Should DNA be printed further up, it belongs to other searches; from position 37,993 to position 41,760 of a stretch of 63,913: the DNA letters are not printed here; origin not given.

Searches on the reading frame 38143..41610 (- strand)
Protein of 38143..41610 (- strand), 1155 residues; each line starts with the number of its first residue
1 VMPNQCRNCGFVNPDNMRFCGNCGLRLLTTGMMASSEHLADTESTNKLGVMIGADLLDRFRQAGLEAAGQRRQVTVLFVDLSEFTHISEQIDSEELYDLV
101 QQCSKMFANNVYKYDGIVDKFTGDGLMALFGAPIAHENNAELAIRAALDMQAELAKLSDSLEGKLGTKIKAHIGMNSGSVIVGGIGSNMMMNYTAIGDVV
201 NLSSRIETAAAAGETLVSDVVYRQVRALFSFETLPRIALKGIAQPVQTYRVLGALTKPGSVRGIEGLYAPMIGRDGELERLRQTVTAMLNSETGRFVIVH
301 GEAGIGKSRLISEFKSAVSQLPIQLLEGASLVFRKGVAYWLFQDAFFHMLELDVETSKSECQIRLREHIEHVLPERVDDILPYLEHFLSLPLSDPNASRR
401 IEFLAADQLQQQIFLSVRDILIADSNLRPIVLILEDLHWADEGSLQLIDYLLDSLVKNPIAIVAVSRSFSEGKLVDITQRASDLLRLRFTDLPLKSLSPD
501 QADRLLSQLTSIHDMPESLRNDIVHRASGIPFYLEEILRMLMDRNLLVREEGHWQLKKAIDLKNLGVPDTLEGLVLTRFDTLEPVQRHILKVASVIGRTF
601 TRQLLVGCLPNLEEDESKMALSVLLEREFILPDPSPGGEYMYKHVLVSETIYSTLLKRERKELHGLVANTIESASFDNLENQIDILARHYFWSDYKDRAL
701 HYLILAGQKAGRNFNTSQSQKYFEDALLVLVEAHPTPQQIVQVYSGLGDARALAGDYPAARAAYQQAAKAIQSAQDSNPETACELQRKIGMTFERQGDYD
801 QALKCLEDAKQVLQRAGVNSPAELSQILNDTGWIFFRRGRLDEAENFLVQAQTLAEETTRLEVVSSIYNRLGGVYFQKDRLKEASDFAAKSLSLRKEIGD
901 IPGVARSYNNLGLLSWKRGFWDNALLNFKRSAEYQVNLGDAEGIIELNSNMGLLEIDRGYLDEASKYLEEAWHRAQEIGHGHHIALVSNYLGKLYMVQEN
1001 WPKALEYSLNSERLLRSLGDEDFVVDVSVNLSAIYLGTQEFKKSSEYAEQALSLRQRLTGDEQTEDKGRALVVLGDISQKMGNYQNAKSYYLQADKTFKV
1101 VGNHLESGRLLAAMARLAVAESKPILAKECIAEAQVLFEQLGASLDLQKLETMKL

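Call 17: search_protein_families(library=ncbifam, proteins=[window:38143-41610:-], max_evalue=1e-12)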
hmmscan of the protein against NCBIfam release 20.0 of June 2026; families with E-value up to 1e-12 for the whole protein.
window:38143-41610:- (1155 aa): 4 families
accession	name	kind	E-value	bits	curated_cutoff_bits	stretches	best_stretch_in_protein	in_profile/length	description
TIGR03903.1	TOMM_kin_cyc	equivalog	1.7e-72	244.8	705.75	1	65-710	279-901/1267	TOMM system kinase/cyclase fusion protein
NF053520.1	HK_Porph_FimS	equivalog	1.8e-23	82.7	600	0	738-900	41-199/618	sensor histidine kinase FimS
NF040586.1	FxSxx_TPR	equivalog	4.5e-16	58.5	300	0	737-925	510-702/830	FxSxx-COOH system tetratricopeptide repeat protein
NF041717.1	HaaA_phane_TPR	equivalog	1.8e-13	49.5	1125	0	746-980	637-867/882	cyclophane-containing RiPP biosynthesis TPR protein HaaT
